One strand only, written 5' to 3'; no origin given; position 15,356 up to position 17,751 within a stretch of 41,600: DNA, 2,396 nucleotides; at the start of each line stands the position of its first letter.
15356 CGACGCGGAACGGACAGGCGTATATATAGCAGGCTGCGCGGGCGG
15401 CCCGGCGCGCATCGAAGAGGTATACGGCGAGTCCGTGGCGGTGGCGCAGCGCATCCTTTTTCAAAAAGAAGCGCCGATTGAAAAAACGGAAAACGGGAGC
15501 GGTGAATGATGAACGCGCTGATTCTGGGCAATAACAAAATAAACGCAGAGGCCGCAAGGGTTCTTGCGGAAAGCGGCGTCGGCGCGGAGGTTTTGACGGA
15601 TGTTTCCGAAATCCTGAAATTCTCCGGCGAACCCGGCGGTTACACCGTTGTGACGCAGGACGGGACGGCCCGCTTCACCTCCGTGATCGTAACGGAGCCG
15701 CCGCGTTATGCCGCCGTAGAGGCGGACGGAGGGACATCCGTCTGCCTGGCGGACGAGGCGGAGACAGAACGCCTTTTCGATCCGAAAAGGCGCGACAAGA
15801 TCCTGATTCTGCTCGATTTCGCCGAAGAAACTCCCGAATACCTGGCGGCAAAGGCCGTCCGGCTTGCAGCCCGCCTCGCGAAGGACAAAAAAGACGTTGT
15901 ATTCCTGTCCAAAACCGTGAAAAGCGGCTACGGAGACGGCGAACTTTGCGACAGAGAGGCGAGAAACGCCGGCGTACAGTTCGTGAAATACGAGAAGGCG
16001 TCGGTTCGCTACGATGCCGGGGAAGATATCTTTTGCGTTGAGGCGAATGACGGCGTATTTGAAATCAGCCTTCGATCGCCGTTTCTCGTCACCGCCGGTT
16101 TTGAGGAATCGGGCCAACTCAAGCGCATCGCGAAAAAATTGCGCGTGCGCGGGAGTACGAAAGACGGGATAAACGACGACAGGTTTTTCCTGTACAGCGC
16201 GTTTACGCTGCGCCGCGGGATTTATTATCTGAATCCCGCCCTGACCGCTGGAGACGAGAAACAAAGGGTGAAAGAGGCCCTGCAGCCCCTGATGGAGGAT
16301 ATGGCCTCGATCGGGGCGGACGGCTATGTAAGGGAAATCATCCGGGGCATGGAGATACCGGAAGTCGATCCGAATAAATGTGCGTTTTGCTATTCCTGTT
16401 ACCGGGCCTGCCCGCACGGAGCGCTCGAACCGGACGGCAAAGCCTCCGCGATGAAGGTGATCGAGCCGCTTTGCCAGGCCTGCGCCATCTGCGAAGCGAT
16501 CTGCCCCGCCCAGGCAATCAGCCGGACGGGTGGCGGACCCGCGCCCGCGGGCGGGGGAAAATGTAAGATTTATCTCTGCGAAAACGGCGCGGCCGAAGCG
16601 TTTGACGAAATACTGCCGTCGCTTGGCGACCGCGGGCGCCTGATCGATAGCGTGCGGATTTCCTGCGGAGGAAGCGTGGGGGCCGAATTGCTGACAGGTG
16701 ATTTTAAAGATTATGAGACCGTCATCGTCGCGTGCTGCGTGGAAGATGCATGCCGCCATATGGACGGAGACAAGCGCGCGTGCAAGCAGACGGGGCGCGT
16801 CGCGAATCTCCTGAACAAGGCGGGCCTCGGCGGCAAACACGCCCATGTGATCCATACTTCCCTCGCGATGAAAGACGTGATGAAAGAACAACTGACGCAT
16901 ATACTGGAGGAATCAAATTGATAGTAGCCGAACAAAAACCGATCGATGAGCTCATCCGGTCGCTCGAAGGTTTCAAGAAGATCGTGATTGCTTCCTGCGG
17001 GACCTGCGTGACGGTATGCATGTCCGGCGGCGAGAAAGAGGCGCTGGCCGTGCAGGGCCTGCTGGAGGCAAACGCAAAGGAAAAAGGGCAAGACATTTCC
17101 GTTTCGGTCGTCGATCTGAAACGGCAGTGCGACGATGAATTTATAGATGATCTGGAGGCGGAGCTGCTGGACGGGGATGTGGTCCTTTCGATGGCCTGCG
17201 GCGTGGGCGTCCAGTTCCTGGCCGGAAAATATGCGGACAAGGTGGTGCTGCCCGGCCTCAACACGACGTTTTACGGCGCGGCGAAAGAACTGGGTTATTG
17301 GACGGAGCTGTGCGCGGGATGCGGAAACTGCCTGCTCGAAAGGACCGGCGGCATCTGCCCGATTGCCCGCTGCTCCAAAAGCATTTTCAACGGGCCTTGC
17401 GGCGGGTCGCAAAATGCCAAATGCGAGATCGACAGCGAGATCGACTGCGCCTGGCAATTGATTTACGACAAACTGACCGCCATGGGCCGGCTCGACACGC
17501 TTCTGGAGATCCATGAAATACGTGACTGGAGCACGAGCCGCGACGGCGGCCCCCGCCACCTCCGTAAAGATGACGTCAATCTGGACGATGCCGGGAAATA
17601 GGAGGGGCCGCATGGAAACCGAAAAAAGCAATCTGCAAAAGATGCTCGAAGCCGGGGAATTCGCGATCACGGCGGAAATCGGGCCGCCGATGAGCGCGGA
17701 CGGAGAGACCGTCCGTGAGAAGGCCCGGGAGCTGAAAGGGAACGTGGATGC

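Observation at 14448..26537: Ten-gene translationally coupled MetFV / HdrC / multi-HdrA / MvhD / Flx-like operon with no HdrB: candidate new class of electron-bifurcating methylene-THF reductase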

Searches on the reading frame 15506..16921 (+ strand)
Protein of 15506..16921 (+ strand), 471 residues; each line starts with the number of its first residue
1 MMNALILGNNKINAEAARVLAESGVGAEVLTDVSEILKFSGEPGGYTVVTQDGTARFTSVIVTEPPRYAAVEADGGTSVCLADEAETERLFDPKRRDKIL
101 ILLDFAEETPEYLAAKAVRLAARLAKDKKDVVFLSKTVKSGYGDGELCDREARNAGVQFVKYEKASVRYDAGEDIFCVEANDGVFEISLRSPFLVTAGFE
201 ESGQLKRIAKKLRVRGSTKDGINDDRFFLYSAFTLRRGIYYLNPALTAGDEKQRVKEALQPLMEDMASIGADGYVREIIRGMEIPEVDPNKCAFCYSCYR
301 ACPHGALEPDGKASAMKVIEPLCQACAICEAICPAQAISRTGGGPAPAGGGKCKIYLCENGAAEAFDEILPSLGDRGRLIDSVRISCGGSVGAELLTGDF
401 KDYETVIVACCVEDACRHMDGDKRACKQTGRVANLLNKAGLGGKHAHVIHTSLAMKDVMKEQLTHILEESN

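Call 4: search_protein_families(library=pfam, proteins=[window:15506-16921:+], max_evalue=0.01)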
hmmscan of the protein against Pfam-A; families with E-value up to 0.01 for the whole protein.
window:15506-16921:+ (471 aa): 8 families
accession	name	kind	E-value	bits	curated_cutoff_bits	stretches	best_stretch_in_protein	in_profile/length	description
PF02662.21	FlpD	-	1.7e-10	41.4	22.3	1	356-468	4-117/123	Methyl-viologen-reducing hydrogenase, delta subunit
PF00037.32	Fer4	-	3.3e-09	36.6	21.1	1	285-308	1-24/24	4Fe-4S binding domain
PF12837.12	Fer4_6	-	7.7e-09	35.5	25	1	284-307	1-24/24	4Fe-4S binding domain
PF14697.11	Fer4_21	-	3.5e-07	30.7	35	1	287-338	3-57/59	4Fe-4S dicluster domain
PF12838.12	Fer4_7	-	4.1e-07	30.8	27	2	291-337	1-52/52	4Fe-4S dicluster domain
PF13187.11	Fer4_9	-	9.3e-06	26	27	2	291-338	1-52/52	4Fe-4S dicluster domain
PF13237.11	Fer4_10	-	2.1e-05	24.8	25.5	1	286-334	3-53/53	4Fe-4S dicluster domain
PF13484.11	Fer4_16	-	0.00021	22.4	30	0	291-316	1-27/66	4Fe-4S double cluster binding domain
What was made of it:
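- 15506..16921 (+): g2: 471 aa. An FAD-motif-less HdrA/TrxR-like fold (residues 1 to about 280), then a 2x[4Fe-4S] ferredoxin domain (about 285-340), then a C-terminal MvhD/FlpD domain (about 356-468). Pfam Fer4 and FlpD (call 4).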

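Call 15: search_solved_structures(query=window:15506-16921:+, max_evalue=0.01, show_alignments=1)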
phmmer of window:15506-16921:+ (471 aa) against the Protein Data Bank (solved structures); distinct sequences matched with E-value up to 0.01: 11.
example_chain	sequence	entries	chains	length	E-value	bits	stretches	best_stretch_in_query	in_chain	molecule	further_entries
5odc_A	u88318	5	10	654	4.6e-06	29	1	143-339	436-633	Heterodisulfide reductase, subunit A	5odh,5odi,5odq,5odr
5t5i_F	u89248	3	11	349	5.8e-05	25.4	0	286-339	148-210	Tungsten formylmethanofuran dehydrogenase subunit fwdF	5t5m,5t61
9sw6_G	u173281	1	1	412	0.00033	22.9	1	286-346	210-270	Polyferredoxin protein MvhB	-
9sw6_H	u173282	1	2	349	0.00042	22.6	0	284-340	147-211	Tungsten formylmethanofuran dehydrogenase, subunit F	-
3mm5_B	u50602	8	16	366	0.0009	21.5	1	293-352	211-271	Sulfite reductase, dissimilatory-type subunit beta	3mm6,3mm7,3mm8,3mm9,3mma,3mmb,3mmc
9sfi_O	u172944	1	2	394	0.0018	20.5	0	287-339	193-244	Ferredoxin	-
5c4i_B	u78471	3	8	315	0.0019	20.4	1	283-339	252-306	Oxalate oxidoreductase subunit delta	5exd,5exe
9eri_B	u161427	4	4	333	0.0036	19.5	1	285-339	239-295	Na(+)-translocating ferredoxin:NAD(+) oxidoreductase complex subunit B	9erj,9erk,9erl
8ahx_B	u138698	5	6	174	0.0042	19.3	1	283-337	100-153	Ion-translocating oxidoreductase complex subunit B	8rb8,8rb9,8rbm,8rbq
7z0s_F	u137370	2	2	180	0.005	19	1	284-339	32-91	Formate hydrogenlyase subunit 6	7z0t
7bkb_A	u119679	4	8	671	0.0072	18.5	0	291-339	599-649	CoB--CoM heterodisulfide reductase iron-sulfur subunit A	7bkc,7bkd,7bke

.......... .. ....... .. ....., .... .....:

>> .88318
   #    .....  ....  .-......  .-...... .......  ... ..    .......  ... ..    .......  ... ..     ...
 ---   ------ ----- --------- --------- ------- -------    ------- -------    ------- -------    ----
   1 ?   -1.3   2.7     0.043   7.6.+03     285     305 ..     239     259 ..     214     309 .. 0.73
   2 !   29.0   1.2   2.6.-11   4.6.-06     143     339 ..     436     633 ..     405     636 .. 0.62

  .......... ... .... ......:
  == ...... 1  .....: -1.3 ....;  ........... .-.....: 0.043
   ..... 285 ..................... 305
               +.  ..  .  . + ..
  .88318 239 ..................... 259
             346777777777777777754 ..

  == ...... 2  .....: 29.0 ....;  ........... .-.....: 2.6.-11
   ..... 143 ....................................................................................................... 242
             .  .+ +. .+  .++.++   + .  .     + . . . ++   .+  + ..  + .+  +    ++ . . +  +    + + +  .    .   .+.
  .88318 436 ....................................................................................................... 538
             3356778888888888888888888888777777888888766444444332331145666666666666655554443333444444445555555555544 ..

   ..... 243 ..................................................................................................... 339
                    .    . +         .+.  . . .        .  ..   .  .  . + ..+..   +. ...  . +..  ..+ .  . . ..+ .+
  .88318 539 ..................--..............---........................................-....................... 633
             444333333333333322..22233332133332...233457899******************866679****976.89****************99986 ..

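Call 32: search_protein_families(library=ncbifam, proteins=[window:15506-16921:+], max_evalue=0.001)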
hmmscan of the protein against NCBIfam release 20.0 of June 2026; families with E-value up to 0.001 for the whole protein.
window:15506-16921:+ (471 aa): 27 families (the best 25 are shown)
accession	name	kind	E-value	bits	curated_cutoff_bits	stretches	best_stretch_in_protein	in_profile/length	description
NF040770.1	hetero_SS_HdrA2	exception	6.5e-13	47.7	1100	1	150-339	439-624/777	CoB-CoM heterodisulfide reductase HdrA2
NF040684.1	PorD_Arch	equivalog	8.7e-07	28.9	120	1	285-340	27-81/85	pyruvate synthase subunit PorD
TIGR01944.1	rnfB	subfamily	2e-06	27.5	68.7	1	284-339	107-161/190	RnfABCDGE type electron transport complex subunit B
NF040864.1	HgcB_ferredoxin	equivalog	2.5e-06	27.2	99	1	286-341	10-64/93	mercury methylation ferredoxin HgcB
TIGR02179.1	PorD_KorD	subfamily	2.6e-06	27.4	60.05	1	284-339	19-73/78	2-oxoacid:acceptor oxidoreductase, delta subunit, pyruvate/2-ketoisovalerate family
NF007202.0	PRK09623.1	equivalog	3.4e-06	27.3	166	1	284-339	45-99/105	3-methyl-2-oxobutanoate dehydrogenase subunit delta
TIGR02700.1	flavo_MJ0208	hypoth_equivalog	4.1e-06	26.2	251.35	1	279-339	137-195/234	dihydromethanopterin reductase (acceptor)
NF007203.0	PRK09624.1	equivalog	5.7e-06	26.5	171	1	284-339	45-99/105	pyuvate ferredoxin oxidoreductase subunit delta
NF045790.1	OxalOxreddelta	equivalog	6.7e-06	25.5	230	1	282-339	252-307/316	oxalate oxidoreductase subunit delta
TIGR04270.1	Rama_corrin_act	subfamily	1.4e-05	23.7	500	1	260-339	449-528/534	methylamine methyltransferase corrinoid protein reductive activase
NF058577.1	FdxA_fam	equivalog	2.9e-05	24.2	65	0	277-306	23-52/52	4Fe-4S ferredoxin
NF006183.0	PRK08318.1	equivalog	3.2e-05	22.9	335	1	284-339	336-396/422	NAD-dependent dihydropyrimidine dehydrogenase subunit PreA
TIGR00402.1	napF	equivalog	4.7e-05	23.4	102.2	1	283-355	60-141/149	ferredoxin-type protein NapF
TIGR03336.1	IOR_alpha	equivalog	5.1e-05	21.8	650.9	1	285-338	545-595/595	indolepyruvate ferredoxin oxidoreductase subunit alpha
NF045874.1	Vhu_polyferre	exception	6.8e-05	21.8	600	1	286-339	192-244/381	F420-non-reducing hydrogenase associated-polyferredoxin VhuB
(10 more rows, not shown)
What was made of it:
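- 15506..16921 (+): NCBIfam HdrA2 positions 439-624 (call 32).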

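Call 50: find_homologous_proteins(query=window:15506-16921:+, max_evalue=0.00001)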
Query window:15506-16921:+ (471 aa): 58 proteins with E <= 0.00001 among 8000 candidates.
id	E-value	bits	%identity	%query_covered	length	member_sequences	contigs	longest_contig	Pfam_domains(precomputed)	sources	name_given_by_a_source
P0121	0.0e+0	1059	100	100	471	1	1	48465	PF14697.12,PF02662.22,PF12837.13,PF00037.33,PF12838.13,PF13237.12,PF13187.12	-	-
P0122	1.7e-228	777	73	100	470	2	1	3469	PF14697.12,PF02662.22,PF12837.13,PF00037.33,PF12838.13,PF13237.12,PF13187.12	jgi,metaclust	metaclust:\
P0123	4.2e-173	595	57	99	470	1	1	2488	PF14697.12,PF02662.22,PF12837.13,PF00037.33,PF13484.12,PF12838.13,PF13237.12,PF13187.12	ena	-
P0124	1.3e-169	583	57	100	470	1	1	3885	PF14697.12,PF02662.22,PF12837.13,PF00037.33,PF12838.13,PF13237.12,PF13187.12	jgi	-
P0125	2.5e-167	576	56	99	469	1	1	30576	PF14697.12,PF02662.22,PF12837.13,PF00037.33,PF12838.13,PF13237.12,PF13187.12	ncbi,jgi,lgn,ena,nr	ncbi:MAG: 4Fe-4S binding protein [Spirochaetes bacterium]|nr:4Fe-4S binding protein [Spirochaetota b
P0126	3.6e-167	575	57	99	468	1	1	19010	PF14697.12,PF02662.22,PF12837.13,PF00037.33,PF12838.13,PF13237.12,PF13187.12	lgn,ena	-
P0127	2.2e-165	569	55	99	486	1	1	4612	PF14697.12,PF02662.22,PF12837.13,PF00037.33,PF12838.13,PF13237.12,PF13187.12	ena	-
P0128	2.7e-164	566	55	99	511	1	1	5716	PF14697.12,PF02662.22,PF12837.13,PF00037.33,PF13484.12,PF12838.13,PF13237.12,PF13187.12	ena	-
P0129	3.9e-161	555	55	99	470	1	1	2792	PF14697.12,PF02662.22,PF00037.33,PF12838.13,PF13237.12,PF13187.12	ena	-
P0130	4.4e-161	555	55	100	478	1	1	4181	PF14697.12,PF02662.22,PF12837.13,PF00037.33,PF12838.13,PF13237.12,PF13187.12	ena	-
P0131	2.3e-159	549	53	100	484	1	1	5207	PF14697.12,PF02662.22,PF12837.13,PF00037.33,PF12838.13,PF13237.12,PF13187.12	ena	-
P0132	1.7e-154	533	53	99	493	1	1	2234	PF14697.12,PF02662.22,PF12837.13,PF00037.33,PF13484.12,PF12838.13,PF13237.12,PF13187.12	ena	-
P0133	1.6e-151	523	52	99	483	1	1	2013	PF14697.12,PF02662.22,PF00037.33,PF12838.13,PF13237.12,PF13187.12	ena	-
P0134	1.5e-149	517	53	99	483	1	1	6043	PF14697.12,PF02662.22,PF00037.33,PF13237.12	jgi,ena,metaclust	metaclust:\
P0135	2.1e-146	507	51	100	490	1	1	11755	PF14697.12,PF02662.22,PF12837.13,PF00037.33,PF13484.12,PF13237.12,PF13187.12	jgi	jgi:NAD-dependent dihydropyrimidine dehydrogenase PreA subunit/coenzyme F420-reducing hydrogenase de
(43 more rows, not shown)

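Call 57: predict_structure(alignment_id=A2)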
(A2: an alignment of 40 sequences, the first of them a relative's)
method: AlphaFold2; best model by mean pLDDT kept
length: 471 residues; sequences in the alignment: 40
mean_pLDDT: 82.5   pTM: 0.60
mean pLDDT of the five models: 82.5, 81.9, 81.0, 80.7, 78.7
residues with pLDDT >= 90: 167; 70-90: 229; 50-70: 55; < 50: 20
segments of 3 or more residues with pLDDT < 50: 218-230, 343-349
pLDDT, mean of each block of 10 residues (from residue 1): 90 93 93 91 89 93 89 94 92 86 86 86 94 84 70 92 92 95 91 92 83 62 42 69 73 83 79 56 82 84 76 88 76 82 48 84 88 86 83 86 90 62 81 87 87 83 86 54
secondary structure, 60 per line:
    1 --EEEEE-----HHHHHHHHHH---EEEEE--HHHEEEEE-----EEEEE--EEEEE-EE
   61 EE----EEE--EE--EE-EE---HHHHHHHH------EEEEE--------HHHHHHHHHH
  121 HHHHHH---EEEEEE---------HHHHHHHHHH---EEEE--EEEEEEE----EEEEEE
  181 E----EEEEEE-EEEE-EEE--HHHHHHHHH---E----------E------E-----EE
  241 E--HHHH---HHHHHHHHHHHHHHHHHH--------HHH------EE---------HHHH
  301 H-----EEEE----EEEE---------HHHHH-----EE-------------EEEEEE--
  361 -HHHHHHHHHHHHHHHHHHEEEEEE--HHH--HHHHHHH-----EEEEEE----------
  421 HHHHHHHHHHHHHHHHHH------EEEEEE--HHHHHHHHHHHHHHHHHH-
elements in order: E3-7 H13-22 E26-30 E36-40 E46-50 E53-57 E59-62 E67-69 H84-91 E98-102 H111-126 E130-135 H145-154 E158-161 E164-170 E175-181 E186-191 E193-196 E198-200 H203-211 E239-241 H244-247 H251-268 H297-301 E307-310 E315-318 H328-332 E353-358 H362-379 E380-385 H393-399 E405-410 H421-438 E445-450 H453-470

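Call 59: fold_search(model_id=the predicted structure, library=pdb)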
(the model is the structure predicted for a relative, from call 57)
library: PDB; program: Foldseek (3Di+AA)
matches with E <= 10: 1580; with E <= 0.001: 287
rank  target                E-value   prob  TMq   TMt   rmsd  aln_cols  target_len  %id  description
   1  5odh_A                4.1e-15  1.00  0.43  0.32  13.1       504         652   14  Heterodisulfide reductase / [NiFe]-hydrogenase complex from Methanothermococcus thermolithotrophicus soaked with heter (released 2017-08-30)
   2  5odc_A                6.4e-15  1.00  0.43  0.32  13.0       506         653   14  Heterodisulfide reductase / [NiFe]-hydrogenase complex from Methanothermococcus thermolithotrophicus at 2.3 A resoluti (released 2017-08-30)
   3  5odi_A                3.5e-14  1.00  0.42  0.31  12.9       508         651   14  Heterodisulfide reductase / [NiFe]-hydrogenase complex from Methanothermococcus thermolithotrophicus cocrystallized wi (released 2017-08-30)
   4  8rvy_A                2.1e-13  1.00  0.42  0.32  10.3       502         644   14  CryoEM structure of the Elp-Hdr complex of Methanothermobacter marburgensis state 1 (composite structure) (released 2025-05-14)
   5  8rvu_A                2.9e-13  1.00  0.42  0.32  13.0       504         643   13  CryoEM structure of the Elp-Hdr complex of Methanothermobacter marburgensis state 2 (composite structure) (released 2025-05-14)
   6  7bkb_A                1.4e-12  1.00  0.41  0.30  13.3       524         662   13  Formate dehydrogenase - heterodisulfide reductase - formylmethanofuran dehydrogenase complex from Methanospirillum hun (released 2021-09-29)
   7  6tjr_A                1.9e-12  1.00  0.42  0.55   5.4       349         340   15  Structure of HdrA-like subunit from Hyphomicrobium denitrificans (released 2020-08-19)
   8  7bkd_A                2.7e-12  1.00  0.41  0.31  11.3       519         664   13  Formate dehydrogenase - heterodisulfide reductase - formylmethanofuran dehydrogenase complex from Methanospirillum hun (released 2021-09-29)
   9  8rvu_a                2.3e-10  1.00  0.43  0.47   6.3       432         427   12  CryoEM structure of the Elp-Hdr complex of Methanothermobacter marburgensis state 2 (composite structure) (released 2025-05-14)
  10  8rwn_A                8.9e-10  1.00  0.42  0.46   6.2       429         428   12  CryoEM structure of the Hdr(ABC)2 subunits of the Elp-Hdr complex of Methanothermobacter marburgensis (released 2025-05-14)
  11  3urh_A                1.1e-09  1.00  0.34  0.34  10.6       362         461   12  Crystal structure of a dihydrolipoamide dehydrogenase from Sinorhizobium meliloti 1021 (released 2011-12-14)
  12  4m52_A                1.2e-09  1.00  0.31  0.31  13.9       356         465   12  Structure of Mtb Lpd bound to SL827 (released 2013-11-27)
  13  7jyp                  1.4e-09  1.00  0.29  0.39   8.1       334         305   15  Structure of thioredoxin reductase from the thermophilic eubacterium Thermosipho africanus TCF52B (released 2021-10-06)
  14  7bke_A                2.0e-09  1.00  0.41  0.43   6.8       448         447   11  Formate dehydrogenase - heterodisulfide reductase - formylmethanofuran dehydrogenase complex from Methanospirillum hun (released 2021-09-29)
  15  7bkd_a                3.5e-09  1.00  0.42  0.44   6.8       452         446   12  Formate dehydrogenase - heterodisulfide reductase - formylmethanofuran dehydrogenase complex from Methanospirillum hun (released 2021-09-29)
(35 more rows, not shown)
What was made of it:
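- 15506..16921 (+): AlphaFold pLDDT 82.5, best Foldseek hits HdrA 5odh_A (E 4e-15) and 6tjr_A (calls 57, 59).
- Checked: An AlphaFold model of g2 (pLDDT 82.5) has HdrA as its best PDB match (5odh_A, E 4e-15; calls 57, 59).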

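Call 80: search_protein_representatives(alignment_id=A2)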
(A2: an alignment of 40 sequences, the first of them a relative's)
Query: 40 sequences, 468 profile positions. Proteins with E-value up to 0.001 (for the whole library): 9950; up to 1e-10: 2205; up to 1e-30: 491. The best 150 are listed.
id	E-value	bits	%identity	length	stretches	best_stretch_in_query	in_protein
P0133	3.4e-200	682.1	-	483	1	1-466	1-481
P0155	2.1e-178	610.3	-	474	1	1-466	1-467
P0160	5.0e-176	602.5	-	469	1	1-464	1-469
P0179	8.0e-171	585.3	-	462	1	1-465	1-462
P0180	2.3e-168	577.2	-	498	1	1-465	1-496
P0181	1.2e-162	558.3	-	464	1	1-465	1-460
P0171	3.5e-162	556.8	-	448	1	1-466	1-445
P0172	4.3e-158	543.3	-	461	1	1-464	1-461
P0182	8.9e-158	542.3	-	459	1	1-464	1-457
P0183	5.5e-156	536.4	-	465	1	1-466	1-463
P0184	8.2e-155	532.5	-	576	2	48-465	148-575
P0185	4.7e-154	530.0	-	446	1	1-463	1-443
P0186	2.2e-151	521.2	-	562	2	1-338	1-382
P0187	5.4e-150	516.6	-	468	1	1-466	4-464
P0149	8.2e-147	506.1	-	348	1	122-466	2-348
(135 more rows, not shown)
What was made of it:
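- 15506..16921 (+): In the 50%-identity library, 491 representatives score E <= 1e-30, and about 45 of the 60 best-scoring ones match nearly the whole profile (call 80).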

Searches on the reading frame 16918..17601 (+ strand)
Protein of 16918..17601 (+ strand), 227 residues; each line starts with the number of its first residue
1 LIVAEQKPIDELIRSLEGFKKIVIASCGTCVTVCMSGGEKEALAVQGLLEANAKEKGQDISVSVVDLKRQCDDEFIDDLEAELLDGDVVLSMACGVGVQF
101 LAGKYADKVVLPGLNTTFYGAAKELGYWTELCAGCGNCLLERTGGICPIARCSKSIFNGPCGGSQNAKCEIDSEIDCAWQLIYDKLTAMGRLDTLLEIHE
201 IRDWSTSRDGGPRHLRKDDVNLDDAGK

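Call 32: search_protein_families(library=ncbifam, proteins=[window:16918-17601:+], max_evalue=0.001)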
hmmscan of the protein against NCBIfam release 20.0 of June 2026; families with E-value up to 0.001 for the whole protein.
window:16918-17601:+ (227 aa): 0 families

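Call 39: search_solved_structures(query=window:16918-17601:+, max_evalue=0.1)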
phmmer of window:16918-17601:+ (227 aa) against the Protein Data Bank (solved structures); distinct sequences matched with E-value up to 0.1: 0.
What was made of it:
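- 16918..17601 (+): g3: MetV, 227 aa, 13 invariant Cys. Its TTG start overlaps the g2 stop. No PDB relative (call 39).
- Tried and rejected: No solved structure contains a MetV relative (call 39).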
